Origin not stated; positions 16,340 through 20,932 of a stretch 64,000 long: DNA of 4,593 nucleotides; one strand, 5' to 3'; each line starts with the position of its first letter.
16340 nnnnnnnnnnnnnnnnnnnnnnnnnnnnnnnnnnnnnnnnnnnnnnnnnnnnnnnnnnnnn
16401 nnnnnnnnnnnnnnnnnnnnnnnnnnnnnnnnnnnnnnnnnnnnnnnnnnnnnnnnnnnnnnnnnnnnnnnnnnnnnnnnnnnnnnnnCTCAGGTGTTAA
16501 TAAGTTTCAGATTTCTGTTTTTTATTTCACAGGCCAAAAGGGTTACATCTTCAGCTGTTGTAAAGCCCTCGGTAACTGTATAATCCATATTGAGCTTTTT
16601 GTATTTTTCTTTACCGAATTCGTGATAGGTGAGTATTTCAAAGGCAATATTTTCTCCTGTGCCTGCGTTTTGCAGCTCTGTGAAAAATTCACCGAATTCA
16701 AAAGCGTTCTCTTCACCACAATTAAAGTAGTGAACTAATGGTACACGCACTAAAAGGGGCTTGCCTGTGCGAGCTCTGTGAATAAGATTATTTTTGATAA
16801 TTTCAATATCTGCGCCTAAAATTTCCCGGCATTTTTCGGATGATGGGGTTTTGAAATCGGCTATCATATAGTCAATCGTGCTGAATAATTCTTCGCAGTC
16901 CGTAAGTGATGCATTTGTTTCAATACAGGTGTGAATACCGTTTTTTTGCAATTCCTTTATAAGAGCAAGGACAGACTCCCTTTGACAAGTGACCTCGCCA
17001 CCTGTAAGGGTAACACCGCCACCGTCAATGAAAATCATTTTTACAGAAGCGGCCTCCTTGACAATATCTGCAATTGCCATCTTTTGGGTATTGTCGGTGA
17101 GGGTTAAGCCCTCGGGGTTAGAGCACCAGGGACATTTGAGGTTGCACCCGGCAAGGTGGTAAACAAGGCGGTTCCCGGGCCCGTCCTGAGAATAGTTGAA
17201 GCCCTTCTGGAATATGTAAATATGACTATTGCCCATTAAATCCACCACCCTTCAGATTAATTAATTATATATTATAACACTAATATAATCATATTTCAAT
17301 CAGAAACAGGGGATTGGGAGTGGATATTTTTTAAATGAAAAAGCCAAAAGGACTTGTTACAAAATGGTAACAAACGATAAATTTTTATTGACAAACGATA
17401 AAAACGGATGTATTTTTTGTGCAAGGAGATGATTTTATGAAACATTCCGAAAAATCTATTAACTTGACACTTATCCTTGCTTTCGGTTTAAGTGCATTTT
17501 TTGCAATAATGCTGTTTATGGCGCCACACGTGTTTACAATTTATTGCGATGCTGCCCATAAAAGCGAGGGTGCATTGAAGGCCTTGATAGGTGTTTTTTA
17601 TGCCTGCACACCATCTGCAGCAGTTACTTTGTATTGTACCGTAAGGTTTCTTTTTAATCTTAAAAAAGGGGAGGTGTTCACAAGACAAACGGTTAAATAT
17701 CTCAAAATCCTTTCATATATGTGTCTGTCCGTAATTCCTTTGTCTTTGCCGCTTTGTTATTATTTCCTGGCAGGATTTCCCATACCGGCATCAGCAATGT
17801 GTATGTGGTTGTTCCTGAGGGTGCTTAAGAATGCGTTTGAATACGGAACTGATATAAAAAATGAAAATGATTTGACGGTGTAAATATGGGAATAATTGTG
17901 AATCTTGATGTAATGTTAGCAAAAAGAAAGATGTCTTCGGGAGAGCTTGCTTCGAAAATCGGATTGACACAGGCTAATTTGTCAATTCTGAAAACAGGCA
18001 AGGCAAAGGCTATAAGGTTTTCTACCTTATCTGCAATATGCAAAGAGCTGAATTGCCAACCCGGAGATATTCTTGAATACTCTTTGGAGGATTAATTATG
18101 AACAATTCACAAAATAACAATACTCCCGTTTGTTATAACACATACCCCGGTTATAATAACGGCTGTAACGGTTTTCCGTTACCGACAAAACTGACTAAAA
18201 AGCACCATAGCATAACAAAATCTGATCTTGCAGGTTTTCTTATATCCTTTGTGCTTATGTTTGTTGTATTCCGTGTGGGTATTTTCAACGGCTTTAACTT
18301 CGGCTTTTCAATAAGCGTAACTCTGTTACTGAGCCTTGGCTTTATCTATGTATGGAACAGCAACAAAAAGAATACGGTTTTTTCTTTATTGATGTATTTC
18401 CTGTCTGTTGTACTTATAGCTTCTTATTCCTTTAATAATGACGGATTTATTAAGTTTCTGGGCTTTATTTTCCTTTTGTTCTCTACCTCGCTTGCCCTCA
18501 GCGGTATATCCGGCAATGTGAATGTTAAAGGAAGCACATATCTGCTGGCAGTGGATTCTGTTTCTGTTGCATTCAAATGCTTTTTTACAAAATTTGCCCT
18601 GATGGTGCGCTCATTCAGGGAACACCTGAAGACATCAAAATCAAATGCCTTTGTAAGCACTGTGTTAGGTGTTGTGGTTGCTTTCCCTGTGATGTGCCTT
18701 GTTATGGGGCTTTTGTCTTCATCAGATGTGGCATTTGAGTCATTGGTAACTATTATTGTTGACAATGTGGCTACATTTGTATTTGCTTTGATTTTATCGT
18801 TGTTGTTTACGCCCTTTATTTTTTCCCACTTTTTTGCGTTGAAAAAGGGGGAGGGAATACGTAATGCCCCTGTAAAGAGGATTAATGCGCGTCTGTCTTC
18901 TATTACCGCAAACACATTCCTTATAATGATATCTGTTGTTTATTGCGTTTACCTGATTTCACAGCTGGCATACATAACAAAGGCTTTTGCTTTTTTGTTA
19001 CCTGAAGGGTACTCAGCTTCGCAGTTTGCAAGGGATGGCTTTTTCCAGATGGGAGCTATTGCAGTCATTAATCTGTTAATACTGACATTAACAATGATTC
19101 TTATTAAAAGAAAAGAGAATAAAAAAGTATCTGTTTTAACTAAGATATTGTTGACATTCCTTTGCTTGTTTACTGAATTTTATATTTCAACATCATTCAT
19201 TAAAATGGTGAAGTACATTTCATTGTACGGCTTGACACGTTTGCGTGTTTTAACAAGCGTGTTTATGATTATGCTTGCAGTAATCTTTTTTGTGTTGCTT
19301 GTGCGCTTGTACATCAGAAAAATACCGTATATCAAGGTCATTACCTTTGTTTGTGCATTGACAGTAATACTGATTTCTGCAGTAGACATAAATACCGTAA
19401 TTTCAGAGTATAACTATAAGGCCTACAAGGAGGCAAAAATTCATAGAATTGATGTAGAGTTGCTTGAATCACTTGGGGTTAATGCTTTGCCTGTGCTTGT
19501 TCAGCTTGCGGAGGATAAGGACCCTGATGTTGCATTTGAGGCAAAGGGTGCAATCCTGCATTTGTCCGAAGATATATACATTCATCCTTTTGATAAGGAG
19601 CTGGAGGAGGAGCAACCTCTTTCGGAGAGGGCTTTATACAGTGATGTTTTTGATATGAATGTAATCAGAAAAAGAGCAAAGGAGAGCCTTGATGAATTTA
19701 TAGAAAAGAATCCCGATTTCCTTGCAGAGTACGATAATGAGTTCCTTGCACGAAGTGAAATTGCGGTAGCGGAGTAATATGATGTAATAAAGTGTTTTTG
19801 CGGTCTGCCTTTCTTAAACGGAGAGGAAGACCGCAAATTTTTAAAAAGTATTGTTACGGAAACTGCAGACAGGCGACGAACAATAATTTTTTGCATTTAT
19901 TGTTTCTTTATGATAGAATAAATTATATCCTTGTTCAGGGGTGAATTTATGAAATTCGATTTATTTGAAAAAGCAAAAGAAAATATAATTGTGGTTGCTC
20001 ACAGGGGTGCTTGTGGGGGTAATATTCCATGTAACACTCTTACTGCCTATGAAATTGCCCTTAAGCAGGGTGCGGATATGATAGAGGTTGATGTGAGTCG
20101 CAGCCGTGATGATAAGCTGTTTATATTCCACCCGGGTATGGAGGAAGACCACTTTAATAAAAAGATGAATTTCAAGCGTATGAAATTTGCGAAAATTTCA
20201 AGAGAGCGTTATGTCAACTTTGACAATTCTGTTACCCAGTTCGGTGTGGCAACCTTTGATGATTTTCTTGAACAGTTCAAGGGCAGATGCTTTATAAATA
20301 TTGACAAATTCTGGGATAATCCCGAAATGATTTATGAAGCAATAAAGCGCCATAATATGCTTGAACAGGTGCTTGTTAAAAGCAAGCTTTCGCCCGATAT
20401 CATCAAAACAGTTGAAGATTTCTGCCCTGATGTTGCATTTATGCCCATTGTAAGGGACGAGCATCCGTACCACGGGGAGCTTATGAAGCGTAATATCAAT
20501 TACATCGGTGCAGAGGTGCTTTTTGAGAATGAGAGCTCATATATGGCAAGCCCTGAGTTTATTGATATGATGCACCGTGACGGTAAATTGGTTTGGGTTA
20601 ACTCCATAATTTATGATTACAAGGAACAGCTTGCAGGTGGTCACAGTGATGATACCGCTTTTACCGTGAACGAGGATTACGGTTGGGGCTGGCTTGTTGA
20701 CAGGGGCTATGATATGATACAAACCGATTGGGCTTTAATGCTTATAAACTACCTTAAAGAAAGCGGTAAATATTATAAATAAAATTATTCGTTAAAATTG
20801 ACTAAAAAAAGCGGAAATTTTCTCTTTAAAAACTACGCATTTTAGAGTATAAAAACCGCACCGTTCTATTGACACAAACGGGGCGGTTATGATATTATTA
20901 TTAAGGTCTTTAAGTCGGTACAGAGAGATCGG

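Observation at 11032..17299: Uncharacterised glycyl-radical sugar-catabolic operon: activase, GRE eliminase, FGGY kinase, PMI-like isomerase, unknown protein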

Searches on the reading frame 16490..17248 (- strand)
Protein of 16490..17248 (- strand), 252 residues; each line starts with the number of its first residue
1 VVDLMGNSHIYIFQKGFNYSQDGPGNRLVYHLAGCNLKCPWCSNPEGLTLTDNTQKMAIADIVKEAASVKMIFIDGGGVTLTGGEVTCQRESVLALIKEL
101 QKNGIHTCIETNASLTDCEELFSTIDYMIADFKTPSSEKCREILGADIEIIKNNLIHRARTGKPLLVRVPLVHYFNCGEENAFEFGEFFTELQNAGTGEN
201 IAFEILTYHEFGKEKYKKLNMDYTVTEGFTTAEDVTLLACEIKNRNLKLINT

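Call 5: search_protein_families(library=pfam, proteins=[window:16490-17248:-], max_evalue=0.01)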
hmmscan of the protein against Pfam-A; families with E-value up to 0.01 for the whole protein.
window:16490-17248:- (252 aa): 2 families
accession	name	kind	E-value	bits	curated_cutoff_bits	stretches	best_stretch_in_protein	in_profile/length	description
PF04055.27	Radical_SAM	-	4.9e-15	56.5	29.5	1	30-171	2-150/166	Radical SAM superfamily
PF13353.11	Fer4_12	-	3.4e-10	40.8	22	1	22-112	2-90/137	4Fe-4S single cluster domain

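Call 6: search_protein_families(library=ncbifam, proteins=[window:16490-17248:-], max_evalue=0.01)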
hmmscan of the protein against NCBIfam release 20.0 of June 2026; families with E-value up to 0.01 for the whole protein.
window:16490-17248:- (252 aa): 33 families (the best 25 are shown)
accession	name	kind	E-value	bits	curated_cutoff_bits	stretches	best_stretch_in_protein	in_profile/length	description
TIGR02494.1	PFLE_PFLC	subfamily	1.1e-44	152.9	174.35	2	54-232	101-278/293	glycyl-radical enzyme activating protein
TIGR02493.1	PFLA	equivalog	2.1e-39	135.3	231.75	1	20-233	10-222/235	pyruvate formate-lyase-activating protein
NF048010.1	SfplDhtActHpsHDes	equivalog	5.3e-35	120.7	430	2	55-230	110-285/298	(2S)-3-sulfopropanediol dehydratase activating enzyme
NF043069.1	T4HPD_activ_SAM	equivalog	1.6e-34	119.7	425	2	55-230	102-275/299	trans-4-hydroxy-L-proline dehydratase activase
TIGR04395.1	cutC_activ_rSAM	equivalog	2e-34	119.3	360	2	72-235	126-290/309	choline TMA-lyase-activating enzyme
NF033719.1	ind_deCO2_activ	equivalog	7.9e-33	114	425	2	53-232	107-282/302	indoleacetate decarboxylase activase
NF048008.1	SfplDhtActHpfHKleb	equivalog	5.9e-31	107.9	500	2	56-226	106-276/308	(2S)-3-sulfopropanediol dehydratase activating enzyme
NF033717.2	HPDL_rSAM_activ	equivalog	8.5e-31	107.3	420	2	54-228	109-281/311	4-hydroxyphenylacetate decarboxylase activase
TIGR04003.1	rSAM_BssD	equivalog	2e-28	99.4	496.45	2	53-248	104-302/314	[benzylsuccinate synthase]-activating enzyme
NF008356.0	PRK11145.1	equivalog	1.1e-26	93.6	375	1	21-226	16-220/246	pyruvate formate lyase 1-activating protein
NF007483.0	PRK10076.1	equivalog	2.2e-25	89.4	326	2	56-228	97-266/292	[formate-C-acetyltransferase]-activating enzyme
TIGR04041.1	activase_YjjW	hypoth_equivalog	6.6e-23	81.5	250.2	2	53-217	89-247/276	YjjW family glycine radical enzyme activase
TIGR02495.1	NrdG2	equivalog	9.1e-16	57.8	131.15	1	30-182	21-173/193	anaerobic ribonucleoside-triphosphate reductase activating protein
TIGR04349.1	rSAM_QueE_gams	hypoth_equivalog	4.4e-10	39.6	300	1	31-151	25-134/210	7-carboxy-7-deazaguanine synthase QueE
TIGR03963.1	rSAM_QueE_Clost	equivalog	4.4e-10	39.6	260.1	1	31-154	25-144/219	putative 7-carboxy-7-deazaguanine synthase QueE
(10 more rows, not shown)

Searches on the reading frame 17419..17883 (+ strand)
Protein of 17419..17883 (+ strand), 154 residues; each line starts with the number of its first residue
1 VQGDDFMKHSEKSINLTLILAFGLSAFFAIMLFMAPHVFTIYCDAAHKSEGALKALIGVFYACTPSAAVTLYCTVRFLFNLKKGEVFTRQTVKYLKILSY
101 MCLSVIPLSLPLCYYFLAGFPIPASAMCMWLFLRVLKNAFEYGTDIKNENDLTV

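Call 57: search_protein_families(library=pfam, proteins=[window:17419-17883:+], max_evalue=0.001)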
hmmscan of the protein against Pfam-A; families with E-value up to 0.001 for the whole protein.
window:17419-17883:+ (154 aa): 1 family
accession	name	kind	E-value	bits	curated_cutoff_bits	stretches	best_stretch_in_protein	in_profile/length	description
PF11188.13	DUF2975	-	1.1e-13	51.6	27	1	56-154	20-130/130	Protein of unknown function (DUF2975)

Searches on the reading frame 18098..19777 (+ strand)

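Call 57: search_protein_families(library=pfam, proteins=[window:18098-19777:+], max_evalue=0.001)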
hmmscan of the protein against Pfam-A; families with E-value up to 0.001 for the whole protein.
window:18098-19777:+ (559 aa): 1 family
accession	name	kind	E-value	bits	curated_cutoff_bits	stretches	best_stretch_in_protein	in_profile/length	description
PF13687.11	DUF4153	-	7.9e-65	219.9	27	1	103-470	4-373/373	Domain of unknown function (DUF4153)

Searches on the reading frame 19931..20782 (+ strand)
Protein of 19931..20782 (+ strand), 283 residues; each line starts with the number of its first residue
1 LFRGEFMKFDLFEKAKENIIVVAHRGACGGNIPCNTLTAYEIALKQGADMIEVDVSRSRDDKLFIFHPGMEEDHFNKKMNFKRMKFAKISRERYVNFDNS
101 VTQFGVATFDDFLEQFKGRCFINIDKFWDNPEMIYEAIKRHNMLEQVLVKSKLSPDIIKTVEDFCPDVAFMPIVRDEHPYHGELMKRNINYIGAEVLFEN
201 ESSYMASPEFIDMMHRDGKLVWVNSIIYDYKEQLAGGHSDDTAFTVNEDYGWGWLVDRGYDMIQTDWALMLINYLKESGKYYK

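Call 57: search_protein_families(library=pfam, proteins=[window:19931-20782:+], max_evalue=0.001)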
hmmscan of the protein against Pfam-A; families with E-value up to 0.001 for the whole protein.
window:19931-20782:+ (283 aa): 2 families
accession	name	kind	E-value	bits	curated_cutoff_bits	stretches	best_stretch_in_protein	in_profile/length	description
PF16387.11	DUF4996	-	3.8e-26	92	33.7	1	170-275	1-102/102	Domain of unknown function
PF03009.23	GDPD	-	2.5e-16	61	23.6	1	24-221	1-215/244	Glycerophosphoryl diester phosphodiesterase family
